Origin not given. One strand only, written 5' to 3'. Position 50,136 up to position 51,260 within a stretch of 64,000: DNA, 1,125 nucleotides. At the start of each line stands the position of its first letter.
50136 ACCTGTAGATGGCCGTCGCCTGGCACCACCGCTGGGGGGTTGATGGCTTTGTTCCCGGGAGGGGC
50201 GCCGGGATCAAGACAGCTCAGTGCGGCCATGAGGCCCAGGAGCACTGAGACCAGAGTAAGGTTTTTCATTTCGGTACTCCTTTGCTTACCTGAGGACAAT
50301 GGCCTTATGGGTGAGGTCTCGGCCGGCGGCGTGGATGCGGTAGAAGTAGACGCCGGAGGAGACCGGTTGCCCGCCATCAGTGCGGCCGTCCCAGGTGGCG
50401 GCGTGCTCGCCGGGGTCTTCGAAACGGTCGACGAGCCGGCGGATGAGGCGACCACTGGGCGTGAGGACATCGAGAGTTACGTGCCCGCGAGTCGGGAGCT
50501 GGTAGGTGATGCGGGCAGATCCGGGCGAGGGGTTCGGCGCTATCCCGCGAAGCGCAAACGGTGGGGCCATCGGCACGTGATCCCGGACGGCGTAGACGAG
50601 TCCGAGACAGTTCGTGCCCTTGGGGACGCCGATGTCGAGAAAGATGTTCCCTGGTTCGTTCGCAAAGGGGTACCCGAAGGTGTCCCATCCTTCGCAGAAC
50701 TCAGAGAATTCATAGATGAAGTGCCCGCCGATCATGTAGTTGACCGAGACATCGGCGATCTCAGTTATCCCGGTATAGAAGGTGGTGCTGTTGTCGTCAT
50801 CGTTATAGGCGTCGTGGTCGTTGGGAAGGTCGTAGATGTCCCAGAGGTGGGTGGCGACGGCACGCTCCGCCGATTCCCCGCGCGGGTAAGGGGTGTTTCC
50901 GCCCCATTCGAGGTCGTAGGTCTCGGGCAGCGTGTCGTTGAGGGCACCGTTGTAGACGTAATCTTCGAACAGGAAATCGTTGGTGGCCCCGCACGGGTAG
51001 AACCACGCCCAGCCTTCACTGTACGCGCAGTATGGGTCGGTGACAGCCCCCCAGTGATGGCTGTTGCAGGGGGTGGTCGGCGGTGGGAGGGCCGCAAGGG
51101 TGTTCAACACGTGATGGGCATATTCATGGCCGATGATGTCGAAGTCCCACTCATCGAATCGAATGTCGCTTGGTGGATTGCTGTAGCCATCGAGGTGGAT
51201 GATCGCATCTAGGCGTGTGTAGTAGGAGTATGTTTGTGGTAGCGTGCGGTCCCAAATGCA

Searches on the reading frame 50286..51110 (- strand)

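Call 101: search_protein_families(library=pfam, proteins=[window:50286-51110:-], max_evalue=0.001)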
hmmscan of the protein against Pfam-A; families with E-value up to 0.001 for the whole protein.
window:50286-51110:- (274 aa): 1 family
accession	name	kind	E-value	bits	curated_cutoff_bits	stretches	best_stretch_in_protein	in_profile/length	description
PF13860.13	FlgD_ig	-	1e-06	29.1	27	1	205-262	18-76/79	FlgD Ig-like domain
